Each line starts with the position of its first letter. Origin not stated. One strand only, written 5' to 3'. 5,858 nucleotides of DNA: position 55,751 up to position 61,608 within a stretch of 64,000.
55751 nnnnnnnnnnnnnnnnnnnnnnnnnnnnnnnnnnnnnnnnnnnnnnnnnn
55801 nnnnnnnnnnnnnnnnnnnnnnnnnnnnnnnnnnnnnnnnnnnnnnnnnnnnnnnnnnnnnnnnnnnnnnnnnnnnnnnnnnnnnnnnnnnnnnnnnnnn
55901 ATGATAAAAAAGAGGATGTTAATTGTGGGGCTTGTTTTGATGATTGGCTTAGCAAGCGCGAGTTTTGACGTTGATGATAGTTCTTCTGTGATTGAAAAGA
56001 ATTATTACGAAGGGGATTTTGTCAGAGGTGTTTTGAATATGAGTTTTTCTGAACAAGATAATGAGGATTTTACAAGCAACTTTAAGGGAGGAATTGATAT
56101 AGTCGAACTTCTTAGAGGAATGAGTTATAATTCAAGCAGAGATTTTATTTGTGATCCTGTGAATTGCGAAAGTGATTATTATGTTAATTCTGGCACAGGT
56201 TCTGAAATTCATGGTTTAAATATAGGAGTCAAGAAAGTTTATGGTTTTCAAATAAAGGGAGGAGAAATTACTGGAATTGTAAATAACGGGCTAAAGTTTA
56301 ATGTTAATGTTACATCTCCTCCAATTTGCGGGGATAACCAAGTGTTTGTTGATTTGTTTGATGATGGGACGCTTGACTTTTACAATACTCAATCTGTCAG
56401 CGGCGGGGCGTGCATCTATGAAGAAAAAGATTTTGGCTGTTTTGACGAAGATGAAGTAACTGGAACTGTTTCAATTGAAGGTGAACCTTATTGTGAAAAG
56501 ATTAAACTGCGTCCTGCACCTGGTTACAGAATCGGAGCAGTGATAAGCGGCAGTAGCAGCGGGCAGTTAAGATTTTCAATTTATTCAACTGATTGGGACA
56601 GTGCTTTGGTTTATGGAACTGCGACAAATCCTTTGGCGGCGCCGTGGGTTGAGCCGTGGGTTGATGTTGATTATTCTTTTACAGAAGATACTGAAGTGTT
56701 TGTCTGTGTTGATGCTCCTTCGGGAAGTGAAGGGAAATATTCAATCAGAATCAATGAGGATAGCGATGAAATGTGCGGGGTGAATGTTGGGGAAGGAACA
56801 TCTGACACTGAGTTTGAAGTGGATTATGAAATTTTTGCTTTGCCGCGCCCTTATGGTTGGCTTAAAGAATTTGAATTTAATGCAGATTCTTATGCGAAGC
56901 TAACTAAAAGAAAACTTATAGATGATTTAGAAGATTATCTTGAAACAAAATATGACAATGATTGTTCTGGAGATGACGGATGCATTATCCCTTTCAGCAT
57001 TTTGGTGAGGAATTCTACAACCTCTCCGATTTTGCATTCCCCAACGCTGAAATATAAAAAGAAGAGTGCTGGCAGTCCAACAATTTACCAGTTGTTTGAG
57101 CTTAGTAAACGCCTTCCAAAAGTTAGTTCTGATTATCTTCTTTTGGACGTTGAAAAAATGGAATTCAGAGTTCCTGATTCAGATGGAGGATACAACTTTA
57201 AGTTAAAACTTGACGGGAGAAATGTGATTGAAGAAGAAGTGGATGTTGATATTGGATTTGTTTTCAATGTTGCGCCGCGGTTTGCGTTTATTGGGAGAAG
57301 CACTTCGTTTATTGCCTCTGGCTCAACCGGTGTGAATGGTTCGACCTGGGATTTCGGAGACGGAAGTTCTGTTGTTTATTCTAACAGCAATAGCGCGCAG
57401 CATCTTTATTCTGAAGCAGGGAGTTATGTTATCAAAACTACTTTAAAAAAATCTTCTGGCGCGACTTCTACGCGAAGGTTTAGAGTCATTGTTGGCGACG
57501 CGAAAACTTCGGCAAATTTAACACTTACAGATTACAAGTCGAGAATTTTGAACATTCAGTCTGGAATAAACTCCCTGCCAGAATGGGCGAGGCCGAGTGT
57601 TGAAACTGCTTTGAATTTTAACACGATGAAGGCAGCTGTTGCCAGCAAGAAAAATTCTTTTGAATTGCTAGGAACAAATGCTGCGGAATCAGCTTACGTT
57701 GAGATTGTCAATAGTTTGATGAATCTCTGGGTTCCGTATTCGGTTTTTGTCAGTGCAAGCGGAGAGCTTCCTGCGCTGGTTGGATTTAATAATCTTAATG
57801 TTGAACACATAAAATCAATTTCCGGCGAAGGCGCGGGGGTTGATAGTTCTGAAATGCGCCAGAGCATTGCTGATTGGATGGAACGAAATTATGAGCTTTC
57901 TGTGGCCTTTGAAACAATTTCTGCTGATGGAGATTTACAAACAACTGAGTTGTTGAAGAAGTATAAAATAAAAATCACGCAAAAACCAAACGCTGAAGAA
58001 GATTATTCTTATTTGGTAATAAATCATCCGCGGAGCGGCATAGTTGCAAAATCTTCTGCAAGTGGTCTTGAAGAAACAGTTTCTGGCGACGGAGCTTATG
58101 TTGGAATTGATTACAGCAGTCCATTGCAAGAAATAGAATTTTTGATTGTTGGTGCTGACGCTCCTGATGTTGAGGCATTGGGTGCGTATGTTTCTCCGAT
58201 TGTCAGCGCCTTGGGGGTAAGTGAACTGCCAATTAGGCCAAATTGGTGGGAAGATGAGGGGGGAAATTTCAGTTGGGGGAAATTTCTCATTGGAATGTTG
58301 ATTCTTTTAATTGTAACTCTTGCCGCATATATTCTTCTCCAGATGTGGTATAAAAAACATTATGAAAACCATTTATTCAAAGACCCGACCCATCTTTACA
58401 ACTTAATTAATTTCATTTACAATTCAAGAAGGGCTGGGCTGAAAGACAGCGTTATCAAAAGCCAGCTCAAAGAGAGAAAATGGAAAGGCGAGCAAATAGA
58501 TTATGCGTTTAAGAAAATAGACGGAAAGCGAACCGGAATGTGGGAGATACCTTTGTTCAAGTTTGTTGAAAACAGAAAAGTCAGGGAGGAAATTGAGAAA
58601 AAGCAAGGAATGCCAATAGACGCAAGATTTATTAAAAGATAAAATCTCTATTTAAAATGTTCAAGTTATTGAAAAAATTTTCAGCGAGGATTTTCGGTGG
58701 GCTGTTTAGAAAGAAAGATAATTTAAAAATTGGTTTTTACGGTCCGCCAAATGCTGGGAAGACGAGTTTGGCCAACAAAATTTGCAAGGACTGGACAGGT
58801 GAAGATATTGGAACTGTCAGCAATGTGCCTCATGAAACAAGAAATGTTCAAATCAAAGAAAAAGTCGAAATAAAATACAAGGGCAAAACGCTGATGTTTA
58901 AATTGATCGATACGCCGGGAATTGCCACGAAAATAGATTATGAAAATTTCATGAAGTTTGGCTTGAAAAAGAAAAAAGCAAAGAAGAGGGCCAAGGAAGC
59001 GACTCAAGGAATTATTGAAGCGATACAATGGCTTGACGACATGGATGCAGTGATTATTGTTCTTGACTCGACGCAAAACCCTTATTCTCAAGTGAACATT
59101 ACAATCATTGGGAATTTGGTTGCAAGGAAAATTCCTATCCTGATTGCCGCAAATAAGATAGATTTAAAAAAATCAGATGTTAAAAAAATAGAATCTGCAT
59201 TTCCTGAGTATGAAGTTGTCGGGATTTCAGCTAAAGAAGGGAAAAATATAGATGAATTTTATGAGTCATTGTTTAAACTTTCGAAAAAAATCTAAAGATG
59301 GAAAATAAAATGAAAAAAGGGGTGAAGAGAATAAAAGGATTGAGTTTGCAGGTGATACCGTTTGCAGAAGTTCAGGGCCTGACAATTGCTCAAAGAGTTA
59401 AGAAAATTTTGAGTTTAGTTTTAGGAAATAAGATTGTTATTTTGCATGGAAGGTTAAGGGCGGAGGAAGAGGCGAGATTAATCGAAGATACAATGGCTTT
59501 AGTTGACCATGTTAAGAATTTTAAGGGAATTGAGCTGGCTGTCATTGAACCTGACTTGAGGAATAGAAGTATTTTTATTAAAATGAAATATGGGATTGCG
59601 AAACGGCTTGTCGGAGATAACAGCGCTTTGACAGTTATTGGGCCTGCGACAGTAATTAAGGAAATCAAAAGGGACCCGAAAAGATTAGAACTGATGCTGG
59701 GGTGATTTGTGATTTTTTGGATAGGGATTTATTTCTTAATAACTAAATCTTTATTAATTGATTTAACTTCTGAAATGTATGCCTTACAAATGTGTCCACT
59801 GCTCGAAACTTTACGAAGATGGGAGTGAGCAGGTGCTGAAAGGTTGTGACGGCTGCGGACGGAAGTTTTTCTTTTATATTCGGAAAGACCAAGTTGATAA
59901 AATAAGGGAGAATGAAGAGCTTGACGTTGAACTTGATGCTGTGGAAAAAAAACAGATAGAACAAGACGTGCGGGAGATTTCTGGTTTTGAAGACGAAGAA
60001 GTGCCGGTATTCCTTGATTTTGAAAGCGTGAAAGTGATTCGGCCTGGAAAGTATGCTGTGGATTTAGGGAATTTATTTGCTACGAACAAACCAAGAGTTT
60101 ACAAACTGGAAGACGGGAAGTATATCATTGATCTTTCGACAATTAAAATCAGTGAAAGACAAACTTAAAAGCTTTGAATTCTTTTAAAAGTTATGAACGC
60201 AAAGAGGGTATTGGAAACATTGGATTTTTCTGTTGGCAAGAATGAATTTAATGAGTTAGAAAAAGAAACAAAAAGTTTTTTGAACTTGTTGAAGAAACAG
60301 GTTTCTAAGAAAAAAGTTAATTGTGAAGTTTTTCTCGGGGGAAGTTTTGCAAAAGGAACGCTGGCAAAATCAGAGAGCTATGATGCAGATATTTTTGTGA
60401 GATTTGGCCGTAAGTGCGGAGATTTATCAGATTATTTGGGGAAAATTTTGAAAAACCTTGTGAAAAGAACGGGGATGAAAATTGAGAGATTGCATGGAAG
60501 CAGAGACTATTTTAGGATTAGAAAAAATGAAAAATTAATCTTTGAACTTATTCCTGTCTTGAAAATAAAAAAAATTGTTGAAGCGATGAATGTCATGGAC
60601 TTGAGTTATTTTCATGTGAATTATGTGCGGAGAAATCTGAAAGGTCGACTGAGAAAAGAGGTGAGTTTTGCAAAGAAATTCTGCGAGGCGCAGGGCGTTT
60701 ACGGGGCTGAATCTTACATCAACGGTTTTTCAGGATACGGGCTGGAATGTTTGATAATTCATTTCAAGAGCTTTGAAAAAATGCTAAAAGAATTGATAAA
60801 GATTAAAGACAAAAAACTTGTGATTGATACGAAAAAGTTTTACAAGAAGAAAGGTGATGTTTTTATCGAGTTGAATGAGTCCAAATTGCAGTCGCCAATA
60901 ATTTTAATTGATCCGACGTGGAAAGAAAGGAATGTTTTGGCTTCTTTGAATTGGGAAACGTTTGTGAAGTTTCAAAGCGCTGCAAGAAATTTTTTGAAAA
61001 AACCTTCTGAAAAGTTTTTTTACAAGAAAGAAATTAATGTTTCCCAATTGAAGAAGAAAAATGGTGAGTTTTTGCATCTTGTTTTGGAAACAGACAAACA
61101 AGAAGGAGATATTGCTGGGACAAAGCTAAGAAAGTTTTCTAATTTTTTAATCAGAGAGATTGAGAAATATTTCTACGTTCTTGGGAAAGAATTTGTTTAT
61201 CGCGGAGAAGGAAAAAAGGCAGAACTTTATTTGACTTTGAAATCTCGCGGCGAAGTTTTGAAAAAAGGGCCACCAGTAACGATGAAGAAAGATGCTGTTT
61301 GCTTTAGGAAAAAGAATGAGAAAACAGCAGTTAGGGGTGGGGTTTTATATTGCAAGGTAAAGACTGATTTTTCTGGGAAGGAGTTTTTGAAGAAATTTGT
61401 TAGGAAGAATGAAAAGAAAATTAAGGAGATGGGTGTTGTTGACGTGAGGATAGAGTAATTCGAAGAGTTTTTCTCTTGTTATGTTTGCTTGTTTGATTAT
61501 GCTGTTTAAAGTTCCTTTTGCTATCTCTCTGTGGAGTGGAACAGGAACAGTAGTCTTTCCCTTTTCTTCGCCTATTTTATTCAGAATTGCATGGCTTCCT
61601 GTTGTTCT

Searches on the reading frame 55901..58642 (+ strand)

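Call 26: search_protein_families(library=pfam, proteins=[window:55901-58642:+], max_evalue=0.01)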
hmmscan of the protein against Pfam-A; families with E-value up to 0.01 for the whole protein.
window:55901-58642:+ (913 aa): 2 families
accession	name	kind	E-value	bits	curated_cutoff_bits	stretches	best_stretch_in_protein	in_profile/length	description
PF00801.26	PKD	-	7.8e-08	32.7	23.5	1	454-525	3-75/80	PKD domain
PF18911.6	PKD_4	-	3.1e-07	30.8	27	1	470-530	26-84/85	PKD domain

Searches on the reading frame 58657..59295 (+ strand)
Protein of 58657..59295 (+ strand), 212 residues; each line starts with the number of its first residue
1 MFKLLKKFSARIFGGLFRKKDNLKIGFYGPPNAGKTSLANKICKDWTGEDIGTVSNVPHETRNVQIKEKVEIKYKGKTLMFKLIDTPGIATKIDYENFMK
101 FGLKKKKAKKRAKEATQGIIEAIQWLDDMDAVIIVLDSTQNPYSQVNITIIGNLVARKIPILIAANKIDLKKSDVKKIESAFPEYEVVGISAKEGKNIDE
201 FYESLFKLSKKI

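Call 26: search_protein_families(library=pfam, proteins=[window:58657-59295:+], max_evalue=0.01)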
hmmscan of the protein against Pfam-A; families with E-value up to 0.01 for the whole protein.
window:58657-59295:+ (212 aa): 12 families
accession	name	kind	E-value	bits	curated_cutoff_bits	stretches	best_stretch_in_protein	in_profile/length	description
PF01926.29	MMR_HSR1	-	4e-16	59.6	21.9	1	24-167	1-113/113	50S ribosome-binding GTPase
PF00009.33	GTP_EFTU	-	8.8e-12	45.4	26.5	2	121-208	85-185/188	Elongation factor Tu GTP binding domain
PF02421.24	FeoB_N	-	4.2e-09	36.6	27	1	24-203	2-154/156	Ferrous iron transport protein B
PF09439.16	SRPRB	-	3.2e-06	27.1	25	1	27-89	8-56/178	Signal recognition particle receptor beta subunit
PF03193.22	RsgA_GTPase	-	5e-06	26.9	30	0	128-205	22-104/174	RsgA GTPase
PF16897.10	MMR_HSR1_Xtn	-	2.8e-05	24.5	35.2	1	159-207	56-102/106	C-terminal region of MMR_HSR1 domain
PF00004.35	AAA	-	4.9e-05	24.2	21.2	1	27-170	3-113/131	ATPase family associated with various cellular activities (AAA)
PF08477.19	Roc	-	8.6e-05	23.2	27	0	24-88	1-65/119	Ras of Complex, Roc, domain of DAPkinase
PF00025.27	Arf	-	0.00026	21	22.3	0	126-173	79-130/174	ADP-ribosylation factor family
PF00071.28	Ras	-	0.00035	20.6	21.6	0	129-207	72-158/162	Ras family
PF00735.24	Septin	-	0.00039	20.2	26.2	1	28-98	10-81/280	Septin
PF01637.24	ATPase_2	-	0.0084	16.4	33.2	0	27-142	25-122/225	ATPase domain predominantly from Archaea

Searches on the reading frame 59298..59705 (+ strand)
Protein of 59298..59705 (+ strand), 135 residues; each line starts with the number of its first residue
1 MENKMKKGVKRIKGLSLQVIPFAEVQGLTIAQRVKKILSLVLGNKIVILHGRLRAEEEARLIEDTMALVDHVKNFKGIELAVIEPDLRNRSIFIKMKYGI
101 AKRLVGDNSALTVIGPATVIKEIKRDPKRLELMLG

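Call 26: search_protein_families(library=pfam, proteins=[window:59298-59705:+], max_evalue=0.01)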
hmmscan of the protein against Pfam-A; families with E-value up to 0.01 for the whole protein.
window:59298-59705:+ (135 aa): 1 family
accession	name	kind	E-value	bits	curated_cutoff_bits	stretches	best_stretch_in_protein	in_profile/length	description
PF09846.14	OapB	-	6.8e-16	58.6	27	1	28-131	4-100/104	Origin-associated protein OapB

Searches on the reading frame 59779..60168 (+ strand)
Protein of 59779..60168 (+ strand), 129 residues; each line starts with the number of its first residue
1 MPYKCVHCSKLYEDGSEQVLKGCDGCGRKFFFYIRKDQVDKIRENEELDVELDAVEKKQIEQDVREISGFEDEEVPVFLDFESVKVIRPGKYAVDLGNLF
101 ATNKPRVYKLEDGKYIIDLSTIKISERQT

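Call 26: search_protein_families(library=pfam, proteins=[window:59779-60168:+], max_evalue=0.01)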
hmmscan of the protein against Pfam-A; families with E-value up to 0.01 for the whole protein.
window:59779-60168:+ (129 aa): 2 families
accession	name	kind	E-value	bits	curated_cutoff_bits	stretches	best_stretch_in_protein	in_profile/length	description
PF09845.14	OapC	-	6.9e-22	78.6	23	1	2-122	1-130/133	Origin-associated protein OapC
PF22289.1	DmmA-like_C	-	0.00069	20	27.4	1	5-31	4-29/44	Dimethylamine monooxygenase subunit DmmA-like, C-terminal domain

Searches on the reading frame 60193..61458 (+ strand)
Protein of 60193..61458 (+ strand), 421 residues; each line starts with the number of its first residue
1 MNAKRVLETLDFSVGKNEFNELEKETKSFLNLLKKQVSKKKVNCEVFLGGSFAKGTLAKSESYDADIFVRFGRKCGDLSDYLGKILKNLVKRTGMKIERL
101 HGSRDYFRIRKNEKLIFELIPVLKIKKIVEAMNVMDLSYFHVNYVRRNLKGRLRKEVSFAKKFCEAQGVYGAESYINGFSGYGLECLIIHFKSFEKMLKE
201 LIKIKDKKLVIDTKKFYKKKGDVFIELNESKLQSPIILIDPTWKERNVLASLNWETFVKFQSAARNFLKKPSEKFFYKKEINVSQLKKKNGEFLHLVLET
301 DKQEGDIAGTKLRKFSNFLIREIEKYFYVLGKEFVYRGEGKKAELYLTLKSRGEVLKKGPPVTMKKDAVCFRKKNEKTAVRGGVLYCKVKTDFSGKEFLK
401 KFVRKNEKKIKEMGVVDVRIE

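Call 26: search_protein_families(library=pfam, proteins=[window:60193-61458:+], max_evalue=0.01)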
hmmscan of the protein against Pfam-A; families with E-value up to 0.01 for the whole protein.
window:60193-61458:+ (421 aa): 2 families
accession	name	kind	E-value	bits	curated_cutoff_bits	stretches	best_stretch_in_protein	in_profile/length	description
PF09249.16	tRNA_NucTransf2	-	5e-30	104.5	27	1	156-277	2-113/113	tRNA nucleotidyltransferase, second domain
PF01909.29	NTP_transf_2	-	0.00023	21.9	21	1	33-118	4-66/93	Nucleotidyltransferase domain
